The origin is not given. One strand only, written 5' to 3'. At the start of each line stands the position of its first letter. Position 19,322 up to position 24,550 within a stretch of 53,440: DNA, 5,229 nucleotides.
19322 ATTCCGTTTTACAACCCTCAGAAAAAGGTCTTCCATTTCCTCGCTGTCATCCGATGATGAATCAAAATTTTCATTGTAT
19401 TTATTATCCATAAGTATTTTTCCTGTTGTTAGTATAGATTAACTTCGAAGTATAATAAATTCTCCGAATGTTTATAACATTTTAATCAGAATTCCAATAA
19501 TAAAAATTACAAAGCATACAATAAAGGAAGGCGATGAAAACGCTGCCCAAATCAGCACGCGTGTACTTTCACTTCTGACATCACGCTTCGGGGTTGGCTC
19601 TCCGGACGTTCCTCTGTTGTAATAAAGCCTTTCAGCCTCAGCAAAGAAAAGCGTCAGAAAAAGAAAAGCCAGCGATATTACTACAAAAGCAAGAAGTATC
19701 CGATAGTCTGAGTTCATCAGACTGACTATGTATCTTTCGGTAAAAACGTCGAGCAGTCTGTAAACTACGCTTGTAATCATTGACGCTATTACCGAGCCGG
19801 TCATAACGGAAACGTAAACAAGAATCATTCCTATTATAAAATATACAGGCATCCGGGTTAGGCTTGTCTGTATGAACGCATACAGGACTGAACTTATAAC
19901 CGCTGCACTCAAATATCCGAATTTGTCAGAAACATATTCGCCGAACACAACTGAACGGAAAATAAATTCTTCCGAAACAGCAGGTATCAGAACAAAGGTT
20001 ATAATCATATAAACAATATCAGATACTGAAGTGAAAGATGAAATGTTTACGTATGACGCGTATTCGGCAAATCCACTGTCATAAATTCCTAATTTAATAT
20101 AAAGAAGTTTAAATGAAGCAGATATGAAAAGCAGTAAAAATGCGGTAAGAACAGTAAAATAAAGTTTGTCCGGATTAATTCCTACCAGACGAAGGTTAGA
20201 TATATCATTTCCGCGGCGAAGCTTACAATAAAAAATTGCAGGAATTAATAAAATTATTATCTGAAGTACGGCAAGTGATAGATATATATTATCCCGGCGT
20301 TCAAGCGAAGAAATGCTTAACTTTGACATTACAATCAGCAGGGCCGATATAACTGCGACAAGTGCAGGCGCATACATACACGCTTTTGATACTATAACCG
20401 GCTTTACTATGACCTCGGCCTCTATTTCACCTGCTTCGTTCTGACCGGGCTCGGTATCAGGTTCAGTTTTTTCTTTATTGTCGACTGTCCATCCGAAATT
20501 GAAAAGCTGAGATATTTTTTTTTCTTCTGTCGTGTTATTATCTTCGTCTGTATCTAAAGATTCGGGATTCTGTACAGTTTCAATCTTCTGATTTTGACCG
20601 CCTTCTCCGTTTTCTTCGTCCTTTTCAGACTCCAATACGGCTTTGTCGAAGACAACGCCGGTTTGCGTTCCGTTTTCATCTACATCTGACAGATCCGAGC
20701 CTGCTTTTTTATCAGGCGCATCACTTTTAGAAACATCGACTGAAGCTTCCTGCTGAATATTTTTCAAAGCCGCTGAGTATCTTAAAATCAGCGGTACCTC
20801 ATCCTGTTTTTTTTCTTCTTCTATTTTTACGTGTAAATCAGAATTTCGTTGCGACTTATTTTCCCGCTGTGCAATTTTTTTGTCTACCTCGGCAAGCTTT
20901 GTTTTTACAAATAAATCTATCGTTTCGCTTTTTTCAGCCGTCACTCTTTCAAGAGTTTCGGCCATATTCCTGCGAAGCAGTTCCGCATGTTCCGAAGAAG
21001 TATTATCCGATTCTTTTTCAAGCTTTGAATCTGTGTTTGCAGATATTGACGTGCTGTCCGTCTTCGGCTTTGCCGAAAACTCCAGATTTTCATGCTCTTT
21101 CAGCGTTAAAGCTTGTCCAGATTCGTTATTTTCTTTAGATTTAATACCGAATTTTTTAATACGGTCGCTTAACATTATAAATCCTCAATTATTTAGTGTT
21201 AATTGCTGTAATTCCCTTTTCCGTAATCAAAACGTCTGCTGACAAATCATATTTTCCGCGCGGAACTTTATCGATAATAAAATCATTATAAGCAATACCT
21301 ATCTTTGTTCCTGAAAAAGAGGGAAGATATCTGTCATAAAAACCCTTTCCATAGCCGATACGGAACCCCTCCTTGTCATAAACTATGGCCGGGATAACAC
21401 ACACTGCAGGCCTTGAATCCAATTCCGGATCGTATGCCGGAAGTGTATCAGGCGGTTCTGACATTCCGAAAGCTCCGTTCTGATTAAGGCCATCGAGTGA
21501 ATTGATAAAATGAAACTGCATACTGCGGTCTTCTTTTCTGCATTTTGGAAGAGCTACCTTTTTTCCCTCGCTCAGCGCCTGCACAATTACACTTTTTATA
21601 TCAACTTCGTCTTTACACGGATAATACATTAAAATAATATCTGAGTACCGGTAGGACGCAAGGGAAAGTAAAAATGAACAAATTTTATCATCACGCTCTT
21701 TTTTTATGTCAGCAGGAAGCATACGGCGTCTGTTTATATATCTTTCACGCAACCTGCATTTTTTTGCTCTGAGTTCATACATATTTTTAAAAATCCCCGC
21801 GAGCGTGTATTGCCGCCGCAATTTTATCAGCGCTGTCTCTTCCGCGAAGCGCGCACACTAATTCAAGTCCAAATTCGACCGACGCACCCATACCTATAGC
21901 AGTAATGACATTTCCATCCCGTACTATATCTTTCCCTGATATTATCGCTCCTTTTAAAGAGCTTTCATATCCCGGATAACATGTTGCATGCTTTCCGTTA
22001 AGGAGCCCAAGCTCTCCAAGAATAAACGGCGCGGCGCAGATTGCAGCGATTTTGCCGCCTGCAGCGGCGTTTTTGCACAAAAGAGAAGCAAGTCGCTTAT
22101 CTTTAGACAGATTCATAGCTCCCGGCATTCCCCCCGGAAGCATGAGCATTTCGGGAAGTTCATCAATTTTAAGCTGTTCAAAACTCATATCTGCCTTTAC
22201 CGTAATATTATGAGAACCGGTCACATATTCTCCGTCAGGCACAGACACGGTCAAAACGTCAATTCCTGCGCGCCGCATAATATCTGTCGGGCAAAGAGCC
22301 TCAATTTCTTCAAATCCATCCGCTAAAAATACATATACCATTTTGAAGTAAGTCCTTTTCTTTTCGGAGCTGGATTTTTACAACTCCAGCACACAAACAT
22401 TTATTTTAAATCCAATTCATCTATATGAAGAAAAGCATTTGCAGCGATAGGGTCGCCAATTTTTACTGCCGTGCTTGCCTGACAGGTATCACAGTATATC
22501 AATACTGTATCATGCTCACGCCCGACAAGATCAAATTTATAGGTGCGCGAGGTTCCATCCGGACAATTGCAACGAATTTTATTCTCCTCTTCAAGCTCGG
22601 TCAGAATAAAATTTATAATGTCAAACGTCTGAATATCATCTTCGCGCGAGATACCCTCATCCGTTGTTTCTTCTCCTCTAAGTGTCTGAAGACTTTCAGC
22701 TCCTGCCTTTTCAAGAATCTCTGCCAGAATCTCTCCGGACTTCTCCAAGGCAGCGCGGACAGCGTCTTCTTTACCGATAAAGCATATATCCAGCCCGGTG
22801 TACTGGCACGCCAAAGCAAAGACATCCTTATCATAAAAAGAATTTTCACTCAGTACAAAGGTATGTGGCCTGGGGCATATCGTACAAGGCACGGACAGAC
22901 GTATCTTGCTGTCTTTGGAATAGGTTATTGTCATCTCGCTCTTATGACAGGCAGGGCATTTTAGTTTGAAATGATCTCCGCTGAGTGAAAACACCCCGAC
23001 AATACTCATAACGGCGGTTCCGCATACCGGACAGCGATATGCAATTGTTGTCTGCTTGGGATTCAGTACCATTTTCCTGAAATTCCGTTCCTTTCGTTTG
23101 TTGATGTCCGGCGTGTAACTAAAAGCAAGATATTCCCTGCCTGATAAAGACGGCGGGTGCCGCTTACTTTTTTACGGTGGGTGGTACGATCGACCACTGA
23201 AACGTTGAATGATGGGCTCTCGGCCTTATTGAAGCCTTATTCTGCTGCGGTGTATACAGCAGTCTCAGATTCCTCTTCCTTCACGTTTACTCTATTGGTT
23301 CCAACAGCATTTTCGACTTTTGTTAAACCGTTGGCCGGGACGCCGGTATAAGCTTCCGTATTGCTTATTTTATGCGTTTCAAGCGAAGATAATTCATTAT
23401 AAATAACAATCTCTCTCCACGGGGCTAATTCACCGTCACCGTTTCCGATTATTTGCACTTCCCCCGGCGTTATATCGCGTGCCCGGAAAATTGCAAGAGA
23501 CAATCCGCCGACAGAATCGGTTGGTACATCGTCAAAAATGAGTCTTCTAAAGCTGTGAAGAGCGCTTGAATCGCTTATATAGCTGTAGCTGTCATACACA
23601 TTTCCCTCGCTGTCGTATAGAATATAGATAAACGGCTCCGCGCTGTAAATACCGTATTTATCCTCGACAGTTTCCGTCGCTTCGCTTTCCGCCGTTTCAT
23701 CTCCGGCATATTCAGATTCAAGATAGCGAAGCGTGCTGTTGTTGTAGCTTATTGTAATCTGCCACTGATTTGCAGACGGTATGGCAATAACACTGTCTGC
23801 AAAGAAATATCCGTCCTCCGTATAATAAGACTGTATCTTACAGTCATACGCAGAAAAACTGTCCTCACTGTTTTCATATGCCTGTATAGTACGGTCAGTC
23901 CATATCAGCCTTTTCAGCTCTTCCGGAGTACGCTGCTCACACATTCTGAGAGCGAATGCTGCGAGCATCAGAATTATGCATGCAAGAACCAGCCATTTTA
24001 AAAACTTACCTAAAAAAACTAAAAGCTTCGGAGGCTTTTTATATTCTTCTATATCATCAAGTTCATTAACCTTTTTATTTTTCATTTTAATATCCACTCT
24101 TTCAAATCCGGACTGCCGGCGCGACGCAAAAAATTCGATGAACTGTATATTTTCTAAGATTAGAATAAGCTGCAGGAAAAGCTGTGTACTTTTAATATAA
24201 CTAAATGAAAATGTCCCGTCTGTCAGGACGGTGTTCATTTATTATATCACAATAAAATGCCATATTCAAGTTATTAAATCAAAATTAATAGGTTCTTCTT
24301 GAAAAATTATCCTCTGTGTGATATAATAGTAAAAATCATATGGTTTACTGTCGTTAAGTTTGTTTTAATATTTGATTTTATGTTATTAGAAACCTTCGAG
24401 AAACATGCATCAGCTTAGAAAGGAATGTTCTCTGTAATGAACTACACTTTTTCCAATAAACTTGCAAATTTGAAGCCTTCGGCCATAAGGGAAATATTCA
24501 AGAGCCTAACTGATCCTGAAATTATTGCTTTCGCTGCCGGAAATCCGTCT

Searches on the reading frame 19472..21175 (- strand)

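Call 39: search_protein_families(library=pfam, proteins=[window:19472-21175:-], max_evalue=0.00001)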
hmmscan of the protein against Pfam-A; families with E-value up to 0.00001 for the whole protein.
window:19472-21175:- (567 aa): 1 family
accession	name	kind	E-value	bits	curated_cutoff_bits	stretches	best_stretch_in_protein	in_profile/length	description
PF02517.21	Rce1-like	-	2.3e-10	41.1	22.4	1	387-468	4-86/93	Type II CAAX prenyl endopeptidase Rce1-like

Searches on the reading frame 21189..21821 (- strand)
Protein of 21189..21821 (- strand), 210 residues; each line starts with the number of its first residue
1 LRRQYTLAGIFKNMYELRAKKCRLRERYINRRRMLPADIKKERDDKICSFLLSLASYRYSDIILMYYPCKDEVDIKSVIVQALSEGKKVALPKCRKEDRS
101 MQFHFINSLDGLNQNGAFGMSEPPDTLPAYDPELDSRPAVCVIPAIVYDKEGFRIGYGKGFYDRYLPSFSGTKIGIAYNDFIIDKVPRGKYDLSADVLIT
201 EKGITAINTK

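Call 39: search_protein_families(library=pfam, proteins=[window:21189-21821:-], max_evalue=0.00001)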
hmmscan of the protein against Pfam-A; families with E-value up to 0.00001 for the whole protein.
window:21189-21821:- (210 aa): 1 family
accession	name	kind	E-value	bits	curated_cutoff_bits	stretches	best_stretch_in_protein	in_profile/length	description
PF01812.26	5-FTHF_cyc-lig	-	4.6e-33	115.1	27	1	22-201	2-186/186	5-formyltetrahydrofolate cyclo-ligase family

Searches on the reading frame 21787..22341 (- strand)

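Call 39: search_protein_families(library=pfam, proteins=[window:21787-22341:-], max_evalue=0.00001)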
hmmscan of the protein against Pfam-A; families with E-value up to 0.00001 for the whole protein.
window:21787-22341:- (184 aa): 1 family
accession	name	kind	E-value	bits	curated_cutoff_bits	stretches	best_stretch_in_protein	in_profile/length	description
PF01965.30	DJ-1_PfpI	-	3.3e-38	131.5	26.6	1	2-162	3-163/165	DJ-1/PfpI family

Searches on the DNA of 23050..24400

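Call 97: search_with_rna_model(model_id=R1, source=window, start=23050, end=24400, filters=off, max_evalue=10, show_alignments=3)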
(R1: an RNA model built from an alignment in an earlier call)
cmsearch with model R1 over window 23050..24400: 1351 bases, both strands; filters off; matches with E-value up to 10: 20.
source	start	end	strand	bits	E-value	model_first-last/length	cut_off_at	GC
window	24196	24303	-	14.6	0.0012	1-151/151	no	0.28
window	23142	23256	+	11.3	0.01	1-151/151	no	0.5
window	23131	23233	-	10.1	0.023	1-151/151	no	0.5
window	24000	24044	-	5.2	0.54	1-151/151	no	0.27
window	24248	24275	+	5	0.63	1-151/151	no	0.25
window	23821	23848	+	4.9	0.66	1-151/151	no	0.25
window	23347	23372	-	3.9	1.2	1-151/151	no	0.27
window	23624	23662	+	3.9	1.3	1-151/151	no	0.41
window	24284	24311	+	2.9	2.4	1-151/151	no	0.21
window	23743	23756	-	2.8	2.5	1-151/151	no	0.29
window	23750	23783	+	2.5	3.1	1-151/151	no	0.41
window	23578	23622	-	2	4.3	1-151/151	no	0.42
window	24062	24079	+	1.4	6.4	1-151/151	no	0.17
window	23717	23746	+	1.3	6.6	1-151/151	no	0.43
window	24191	24210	+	1.3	6.7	1-151/151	no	0.1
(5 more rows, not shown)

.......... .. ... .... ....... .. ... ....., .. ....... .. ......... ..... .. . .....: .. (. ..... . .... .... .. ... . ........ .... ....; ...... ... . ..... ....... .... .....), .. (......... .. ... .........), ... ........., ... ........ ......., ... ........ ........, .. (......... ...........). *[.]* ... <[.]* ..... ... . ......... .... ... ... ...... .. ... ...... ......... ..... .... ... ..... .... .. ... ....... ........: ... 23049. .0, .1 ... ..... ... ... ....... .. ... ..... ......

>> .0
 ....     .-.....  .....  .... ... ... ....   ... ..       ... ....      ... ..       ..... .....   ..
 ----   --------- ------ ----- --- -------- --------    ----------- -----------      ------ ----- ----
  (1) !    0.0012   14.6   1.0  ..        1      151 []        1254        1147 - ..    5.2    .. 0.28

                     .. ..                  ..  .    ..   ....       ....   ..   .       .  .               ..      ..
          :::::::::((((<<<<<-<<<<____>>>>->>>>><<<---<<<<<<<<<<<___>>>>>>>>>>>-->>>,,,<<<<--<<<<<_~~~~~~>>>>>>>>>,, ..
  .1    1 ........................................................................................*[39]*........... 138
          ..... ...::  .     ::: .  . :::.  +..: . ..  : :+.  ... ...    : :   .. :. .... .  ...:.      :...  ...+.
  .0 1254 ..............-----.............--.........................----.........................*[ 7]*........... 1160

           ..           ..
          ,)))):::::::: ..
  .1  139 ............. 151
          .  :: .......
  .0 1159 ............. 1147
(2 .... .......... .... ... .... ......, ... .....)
